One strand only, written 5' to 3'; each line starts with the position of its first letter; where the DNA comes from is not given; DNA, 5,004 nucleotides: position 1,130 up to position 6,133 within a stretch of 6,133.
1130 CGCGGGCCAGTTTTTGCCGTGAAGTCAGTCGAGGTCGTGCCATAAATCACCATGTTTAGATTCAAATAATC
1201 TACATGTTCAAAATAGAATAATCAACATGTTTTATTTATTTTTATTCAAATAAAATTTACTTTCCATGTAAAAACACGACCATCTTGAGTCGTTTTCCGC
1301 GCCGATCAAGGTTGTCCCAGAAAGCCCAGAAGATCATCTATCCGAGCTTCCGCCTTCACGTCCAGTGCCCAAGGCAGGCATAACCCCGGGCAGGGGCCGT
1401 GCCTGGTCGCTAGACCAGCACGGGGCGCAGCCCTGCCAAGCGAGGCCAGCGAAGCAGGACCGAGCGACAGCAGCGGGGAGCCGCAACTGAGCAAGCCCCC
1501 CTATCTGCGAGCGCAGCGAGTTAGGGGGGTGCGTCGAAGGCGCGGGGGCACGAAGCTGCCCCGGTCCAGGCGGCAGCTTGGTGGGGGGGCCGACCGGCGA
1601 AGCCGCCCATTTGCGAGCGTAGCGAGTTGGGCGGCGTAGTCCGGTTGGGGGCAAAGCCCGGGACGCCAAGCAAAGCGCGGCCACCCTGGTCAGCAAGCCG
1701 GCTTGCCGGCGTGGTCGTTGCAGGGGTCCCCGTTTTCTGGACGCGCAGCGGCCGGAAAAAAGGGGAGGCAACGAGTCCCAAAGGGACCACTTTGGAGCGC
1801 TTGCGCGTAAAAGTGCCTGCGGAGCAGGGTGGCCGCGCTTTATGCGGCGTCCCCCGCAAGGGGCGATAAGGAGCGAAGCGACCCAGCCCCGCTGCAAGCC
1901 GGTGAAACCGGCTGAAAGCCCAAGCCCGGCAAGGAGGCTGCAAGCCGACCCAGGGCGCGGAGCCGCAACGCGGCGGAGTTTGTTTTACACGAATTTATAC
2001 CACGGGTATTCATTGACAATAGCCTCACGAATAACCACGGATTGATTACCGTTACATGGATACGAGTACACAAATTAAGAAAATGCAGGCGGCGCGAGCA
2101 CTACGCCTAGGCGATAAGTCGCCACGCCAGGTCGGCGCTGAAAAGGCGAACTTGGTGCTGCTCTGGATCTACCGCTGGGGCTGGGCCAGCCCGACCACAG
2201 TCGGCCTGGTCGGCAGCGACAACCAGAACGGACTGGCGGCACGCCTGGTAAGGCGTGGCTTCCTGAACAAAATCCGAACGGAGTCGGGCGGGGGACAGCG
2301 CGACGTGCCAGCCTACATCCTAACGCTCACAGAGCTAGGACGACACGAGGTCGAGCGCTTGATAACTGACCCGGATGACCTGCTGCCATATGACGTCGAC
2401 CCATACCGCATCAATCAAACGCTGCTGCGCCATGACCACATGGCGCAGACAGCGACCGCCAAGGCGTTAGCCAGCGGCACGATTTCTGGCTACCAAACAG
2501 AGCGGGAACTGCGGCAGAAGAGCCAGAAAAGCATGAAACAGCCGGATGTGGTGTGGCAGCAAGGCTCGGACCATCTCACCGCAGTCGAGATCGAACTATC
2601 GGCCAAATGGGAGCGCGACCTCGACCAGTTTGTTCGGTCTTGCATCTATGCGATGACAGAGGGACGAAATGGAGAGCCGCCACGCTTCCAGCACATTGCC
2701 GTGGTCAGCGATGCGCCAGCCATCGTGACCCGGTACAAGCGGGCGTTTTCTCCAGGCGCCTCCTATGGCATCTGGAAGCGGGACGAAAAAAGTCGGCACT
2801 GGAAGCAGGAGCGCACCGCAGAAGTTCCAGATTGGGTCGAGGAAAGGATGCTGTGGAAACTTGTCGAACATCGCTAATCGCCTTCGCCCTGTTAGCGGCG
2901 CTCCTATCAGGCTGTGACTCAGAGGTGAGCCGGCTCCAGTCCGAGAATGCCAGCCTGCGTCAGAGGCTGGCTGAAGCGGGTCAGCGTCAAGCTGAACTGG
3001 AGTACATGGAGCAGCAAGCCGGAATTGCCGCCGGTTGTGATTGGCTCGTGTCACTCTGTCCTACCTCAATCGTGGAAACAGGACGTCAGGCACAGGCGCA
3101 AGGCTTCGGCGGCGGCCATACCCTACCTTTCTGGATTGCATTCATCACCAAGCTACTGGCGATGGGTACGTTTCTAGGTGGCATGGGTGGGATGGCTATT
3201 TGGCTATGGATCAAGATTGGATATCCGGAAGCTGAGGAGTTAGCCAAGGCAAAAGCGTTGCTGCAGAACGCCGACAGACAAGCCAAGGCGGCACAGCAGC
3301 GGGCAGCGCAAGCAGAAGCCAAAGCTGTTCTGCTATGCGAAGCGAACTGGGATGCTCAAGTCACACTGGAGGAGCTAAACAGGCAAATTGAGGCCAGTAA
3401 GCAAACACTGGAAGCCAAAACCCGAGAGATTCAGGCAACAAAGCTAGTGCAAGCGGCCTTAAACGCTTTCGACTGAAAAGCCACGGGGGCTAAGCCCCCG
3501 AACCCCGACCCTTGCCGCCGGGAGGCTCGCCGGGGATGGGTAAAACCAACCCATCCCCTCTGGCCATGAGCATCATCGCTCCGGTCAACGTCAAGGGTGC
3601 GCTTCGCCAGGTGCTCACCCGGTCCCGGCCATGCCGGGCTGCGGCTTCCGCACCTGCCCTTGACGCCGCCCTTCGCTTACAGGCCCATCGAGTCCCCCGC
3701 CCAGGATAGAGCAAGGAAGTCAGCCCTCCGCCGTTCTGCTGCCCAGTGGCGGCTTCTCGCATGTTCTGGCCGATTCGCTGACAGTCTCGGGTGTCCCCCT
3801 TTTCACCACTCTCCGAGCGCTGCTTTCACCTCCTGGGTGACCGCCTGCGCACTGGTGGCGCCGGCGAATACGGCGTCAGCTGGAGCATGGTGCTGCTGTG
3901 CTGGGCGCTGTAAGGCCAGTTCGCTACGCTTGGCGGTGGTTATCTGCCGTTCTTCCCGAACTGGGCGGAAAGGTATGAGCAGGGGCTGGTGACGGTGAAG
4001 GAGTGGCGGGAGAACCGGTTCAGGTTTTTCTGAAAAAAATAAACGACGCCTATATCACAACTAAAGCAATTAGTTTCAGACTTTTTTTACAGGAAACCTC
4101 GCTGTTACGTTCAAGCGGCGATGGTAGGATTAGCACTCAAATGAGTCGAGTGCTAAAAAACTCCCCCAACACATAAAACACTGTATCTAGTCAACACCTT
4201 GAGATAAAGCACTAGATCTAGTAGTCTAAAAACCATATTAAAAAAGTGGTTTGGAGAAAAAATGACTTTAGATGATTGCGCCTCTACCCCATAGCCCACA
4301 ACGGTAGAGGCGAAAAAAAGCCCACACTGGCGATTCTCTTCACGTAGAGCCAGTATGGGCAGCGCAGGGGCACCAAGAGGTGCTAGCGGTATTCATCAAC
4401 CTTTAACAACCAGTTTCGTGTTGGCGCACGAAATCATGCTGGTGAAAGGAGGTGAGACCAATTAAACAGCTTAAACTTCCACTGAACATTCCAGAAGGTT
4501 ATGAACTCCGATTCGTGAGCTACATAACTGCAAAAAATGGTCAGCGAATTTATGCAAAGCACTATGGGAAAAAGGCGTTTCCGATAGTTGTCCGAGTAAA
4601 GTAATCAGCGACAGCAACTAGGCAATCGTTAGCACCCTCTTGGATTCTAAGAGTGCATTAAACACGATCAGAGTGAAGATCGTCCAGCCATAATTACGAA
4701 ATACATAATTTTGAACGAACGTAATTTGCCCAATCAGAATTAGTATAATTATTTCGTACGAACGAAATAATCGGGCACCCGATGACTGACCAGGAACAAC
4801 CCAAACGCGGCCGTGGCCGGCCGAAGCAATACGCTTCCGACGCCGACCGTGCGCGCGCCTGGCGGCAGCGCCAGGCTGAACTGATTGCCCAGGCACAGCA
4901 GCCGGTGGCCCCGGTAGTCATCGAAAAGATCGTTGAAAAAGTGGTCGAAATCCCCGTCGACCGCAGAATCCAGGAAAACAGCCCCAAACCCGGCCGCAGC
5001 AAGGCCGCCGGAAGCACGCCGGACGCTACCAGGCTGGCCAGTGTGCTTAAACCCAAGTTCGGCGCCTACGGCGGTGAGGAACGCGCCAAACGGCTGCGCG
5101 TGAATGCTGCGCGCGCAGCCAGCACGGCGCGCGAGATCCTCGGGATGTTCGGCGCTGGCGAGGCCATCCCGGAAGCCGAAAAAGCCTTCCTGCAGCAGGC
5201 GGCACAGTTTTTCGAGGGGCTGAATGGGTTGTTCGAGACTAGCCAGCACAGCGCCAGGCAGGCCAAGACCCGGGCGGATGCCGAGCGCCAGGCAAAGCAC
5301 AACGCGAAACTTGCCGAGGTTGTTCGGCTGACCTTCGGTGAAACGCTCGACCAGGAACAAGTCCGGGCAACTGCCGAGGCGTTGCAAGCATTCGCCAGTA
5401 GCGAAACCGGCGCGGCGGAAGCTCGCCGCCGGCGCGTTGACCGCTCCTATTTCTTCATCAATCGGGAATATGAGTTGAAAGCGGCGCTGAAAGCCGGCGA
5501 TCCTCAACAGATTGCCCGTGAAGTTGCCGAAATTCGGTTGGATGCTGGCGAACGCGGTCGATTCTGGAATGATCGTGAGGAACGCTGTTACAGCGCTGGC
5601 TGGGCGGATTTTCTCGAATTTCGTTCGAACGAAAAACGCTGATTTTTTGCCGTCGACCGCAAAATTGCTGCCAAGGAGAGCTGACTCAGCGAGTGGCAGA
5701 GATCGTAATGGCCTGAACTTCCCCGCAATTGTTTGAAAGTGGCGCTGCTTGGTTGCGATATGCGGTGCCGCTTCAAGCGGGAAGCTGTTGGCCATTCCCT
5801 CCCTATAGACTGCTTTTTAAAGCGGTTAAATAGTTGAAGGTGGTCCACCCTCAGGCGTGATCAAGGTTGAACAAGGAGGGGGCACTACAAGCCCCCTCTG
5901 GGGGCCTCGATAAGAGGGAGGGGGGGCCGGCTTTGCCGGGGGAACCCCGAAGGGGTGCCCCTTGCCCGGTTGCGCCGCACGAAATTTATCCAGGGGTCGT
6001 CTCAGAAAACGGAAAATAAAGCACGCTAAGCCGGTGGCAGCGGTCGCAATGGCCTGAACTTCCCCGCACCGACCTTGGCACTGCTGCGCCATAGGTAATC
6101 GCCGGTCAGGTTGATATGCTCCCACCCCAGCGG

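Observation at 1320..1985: About 670 bp of GC-rich, ORF-free, hairpin-dense DNA between two divergent gene units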

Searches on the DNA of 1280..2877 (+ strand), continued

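Call 116: search_with_rna_model(model_id=R1, sources=[window, L228, L227, L229, L230], max_evalue=1, filters=off, show_alignments=1)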
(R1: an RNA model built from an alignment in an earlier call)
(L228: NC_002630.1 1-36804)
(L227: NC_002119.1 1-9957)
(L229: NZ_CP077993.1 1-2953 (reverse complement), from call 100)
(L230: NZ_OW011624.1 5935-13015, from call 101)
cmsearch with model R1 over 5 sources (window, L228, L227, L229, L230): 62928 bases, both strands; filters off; matches with E-value up to 1: 6.
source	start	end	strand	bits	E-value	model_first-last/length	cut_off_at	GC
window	1645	1857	+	65.7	1.1e-11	1-177/177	no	0.67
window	1657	1859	-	27.3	0.00043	1-177/177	no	0.67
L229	18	75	-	15.6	0.09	1-177/177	no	0.71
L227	9651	9782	+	13.4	0.24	34-155/177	no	0.66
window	5074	5136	+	10.8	0.79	1-177/177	no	0.71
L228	14420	14501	+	10.4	0.96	21-169/177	no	0.45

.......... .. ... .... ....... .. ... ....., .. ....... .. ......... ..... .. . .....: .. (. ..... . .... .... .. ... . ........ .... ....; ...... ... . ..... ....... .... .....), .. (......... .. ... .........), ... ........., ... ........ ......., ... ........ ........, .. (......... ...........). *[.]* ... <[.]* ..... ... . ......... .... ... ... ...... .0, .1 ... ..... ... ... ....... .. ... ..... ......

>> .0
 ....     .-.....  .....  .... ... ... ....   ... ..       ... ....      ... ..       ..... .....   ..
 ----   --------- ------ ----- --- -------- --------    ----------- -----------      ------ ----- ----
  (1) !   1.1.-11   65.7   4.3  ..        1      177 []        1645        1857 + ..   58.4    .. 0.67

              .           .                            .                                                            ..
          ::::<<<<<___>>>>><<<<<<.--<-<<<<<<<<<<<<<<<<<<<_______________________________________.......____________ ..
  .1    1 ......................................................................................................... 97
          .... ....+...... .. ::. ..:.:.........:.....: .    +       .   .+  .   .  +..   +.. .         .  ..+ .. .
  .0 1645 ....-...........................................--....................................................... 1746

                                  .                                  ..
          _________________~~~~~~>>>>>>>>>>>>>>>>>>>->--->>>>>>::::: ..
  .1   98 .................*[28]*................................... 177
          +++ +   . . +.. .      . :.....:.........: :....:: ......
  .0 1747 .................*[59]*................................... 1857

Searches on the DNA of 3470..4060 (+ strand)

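Call 99: search_dna_similar(query=window:3470-4060:+, collection=plasmids, mode=distant, max_rows=8)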
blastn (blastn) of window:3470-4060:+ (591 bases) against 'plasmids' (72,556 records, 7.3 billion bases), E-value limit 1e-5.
Records with a match: 60; places in all: 72; records where one place covers at least 80% of the query: 0.
Best place of each record, by identity: 80-90% 27; 60-80% 33.
By first word of the organism name: Pseudomonas 11; Escherichia 11; Vibrio 9; Serratia 5; Providencia 4; Citrobacter 4; Klebsiella 3; Photobacterium 3; Thiothrix 2; Salmonella 2; and 6 more.
By predicted mobility (MOB-suite, as given by PLSDB): non-mobilizable 34; conjugative 22; mobilizable 4.
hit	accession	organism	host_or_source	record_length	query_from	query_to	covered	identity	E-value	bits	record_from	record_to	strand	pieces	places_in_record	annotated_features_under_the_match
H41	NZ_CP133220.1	Thiothrix lacustris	Kaluga region, Russia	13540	279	572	50%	67.1%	1e-14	89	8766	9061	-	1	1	metal-dependent hydrolase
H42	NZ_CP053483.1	Thiothrix subterranea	cell culture,underground horizons of a ...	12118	279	564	48%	66.0%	4e-9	71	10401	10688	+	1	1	metal-dependent hydrolase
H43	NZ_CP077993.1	Pseudomonas aeruginosa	Homo sapiens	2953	108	208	17%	76.6%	3e-10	73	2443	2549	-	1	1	none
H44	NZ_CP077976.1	Pseudomonas aeruginosa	Homo sapiens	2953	108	208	17%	76.6%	3e-10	73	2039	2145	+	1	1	none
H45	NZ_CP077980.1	Pseudomonas aeruginosa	Homo sapiens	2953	108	208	17%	76.6%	3e-10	73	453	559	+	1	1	none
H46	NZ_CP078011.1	Pseudomonas aeruginosa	Homo sapiens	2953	108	208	17%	76.6%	3e-10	73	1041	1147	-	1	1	none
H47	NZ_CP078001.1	Pseudomonas aeruginosa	Homo sapiens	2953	108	208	17%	76.6%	3e-10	73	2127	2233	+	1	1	none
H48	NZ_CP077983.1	Pseudomonas aeruginosa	Homo sapiens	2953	108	208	17%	76.6%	3e-10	73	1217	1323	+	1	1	none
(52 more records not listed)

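Call 100: get_annotated_region(hit=H43, flank=3000)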
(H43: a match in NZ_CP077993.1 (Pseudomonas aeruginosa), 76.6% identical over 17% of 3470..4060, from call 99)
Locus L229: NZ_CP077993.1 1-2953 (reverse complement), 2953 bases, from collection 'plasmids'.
description: Pseudomonas aeruginosa strain ZPPH1 plasmid p5, complete sequence
organism: Pseudomonas aeruginosa (NCBI taxid 287)
taxonomy: Bacteria; Pseudomonadota; Gammaproteobacteria; Pseudomonadales; Pseudomonadaceae; Pseudomonas; Pseudomonas aeruginosa
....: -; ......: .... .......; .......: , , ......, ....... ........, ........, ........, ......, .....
typing (MOB-suite, as given by PLSDB): non-mobilizable
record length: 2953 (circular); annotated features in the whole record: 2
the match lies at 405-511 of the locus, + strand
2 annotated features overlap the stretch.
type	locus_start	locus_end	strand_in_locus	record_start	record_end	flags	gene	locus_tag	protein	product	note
CDS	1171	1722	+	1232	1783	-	-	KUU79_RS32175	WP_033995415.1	RepA plasmid replication protein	-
CDS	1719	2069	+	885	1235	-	-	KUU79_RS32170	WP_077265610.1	MliC family protein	-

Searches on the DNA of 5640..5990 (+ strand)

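Call 98: search_dna_similar(query=window:5640-5990:+, collection=plasmids, mode=distant, max_rows=8)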
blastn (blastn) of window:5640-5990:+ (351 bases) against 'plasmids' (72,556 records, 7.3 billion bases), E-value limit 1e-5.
Records with a match: 37; places in all: 37; records where one place covers at least 80% of the query: 0.
Best place of each record, by identity: 90-95% 2; 80-90% 32; 60-80% 3.
By first word of the organism name: Pseudomonas 12; Xanthomonas 4; Enterobacter 3; Thauera 2; Klebsiella 2; Comamonas 2; Achromobacter 2; Paracoccus 1; Enterobacteriaceae 1; Candidatus 1; and 7 more.
By predicted mobility (MOB-suite, as given by PLSDB): conjugative 22; mobilizable 9; non-mobilizable 6.
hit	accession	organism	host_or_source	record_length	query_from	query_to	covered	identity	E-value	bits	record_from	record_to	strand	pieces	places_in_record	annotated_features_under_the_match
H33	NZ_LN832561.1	Paracoccus aminovorans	-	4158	238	332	27%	80.8%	8e-15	89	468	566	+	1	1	none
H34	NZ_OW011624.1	Thauera humireducens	-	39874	252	332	23%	92.6%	1e-24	120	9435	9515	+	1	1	none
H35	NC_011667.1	Thauera aminoaromatica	-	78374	253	330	22%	83.3%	4e-13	83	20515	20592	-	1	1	none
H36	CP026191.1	Enterobacteriaceae bacterium ENNIH2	-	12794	252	326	21%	79.7%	3e-8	66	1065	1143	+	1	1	none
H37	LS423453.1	Candidatus Nitrotoga fabula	Activated sludge of a municipal ...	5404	252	327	22%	77.5%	3e-7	64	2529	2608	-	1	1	none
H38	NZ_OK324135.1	Delftia lacustris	-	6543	253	326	21%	78.5%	3e-7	63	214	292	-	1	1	none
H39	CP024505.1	Klebsiella pneumoniae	Homo sapiens,rectal swab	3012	253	321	20%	83.1%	2e-9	70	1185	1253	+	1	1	none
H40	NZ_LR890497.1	Klebsiella pneumoniae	Homo sapiens,urine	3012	253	321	20%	83.1%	2e-9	70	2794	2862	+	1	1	none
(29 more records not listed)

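Call 101: get_annotated_region(hit=H34, flank=3500)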
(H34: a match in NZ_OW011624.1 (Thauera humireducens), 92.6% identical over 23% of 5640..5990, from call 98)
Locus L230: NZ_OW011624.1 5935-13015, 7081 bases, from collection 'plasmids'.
description: Thauera humireducens strain Piv1 plasmid C4PIVTHp
organism: Thauera humireducens (NCBI taxid 1134435)
taxonomy: Bacteria; Pseudomonadota; Betaproteobacteria; Rhodocyclales; Zoogloeaceae; Thauera; Thauera humireducens
host: -; source: -; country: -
typing (MOB-suite, as given by PLSDB): non-mobilizable
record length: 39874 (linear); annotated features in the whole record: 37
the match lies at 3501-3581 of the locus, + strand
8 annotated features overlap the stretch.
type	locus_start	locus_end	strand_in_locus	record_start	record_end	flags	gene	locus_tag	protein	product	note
CDS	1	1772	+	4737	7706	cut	-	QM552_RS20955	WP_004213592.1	Tn3 family transposase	-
CDS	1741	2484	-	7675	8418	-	-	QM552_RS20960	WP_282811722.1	SOS response-associated peptidase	GO:0018142 - protein-DNA covalent cross-linking [Evidence IEA]; GO:0009432 - SOS response [Evidence IEA]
CDS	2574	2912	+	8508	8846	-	-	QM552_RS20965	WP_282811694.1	hypothetical protein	-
CDS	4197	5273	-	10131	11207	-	-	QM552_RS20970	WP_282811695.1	replication initiator protein A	-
CDS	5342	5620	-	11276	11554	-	-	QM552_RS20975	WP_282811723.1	hypothetical protein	-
CDS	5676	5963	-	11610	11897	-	-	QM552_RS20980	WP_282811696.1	ribbon-helix-helix protein, CopG family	GO:0006355 - regulation of DNA-templated transcription [Evidence IEA]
CDS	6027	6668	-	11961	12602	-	-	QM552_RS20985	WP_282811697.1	AAA family ATPase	-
CDS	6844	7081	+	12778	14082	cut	-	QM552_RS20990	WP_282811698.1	MvaI/BcnI family restriction endonuclease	-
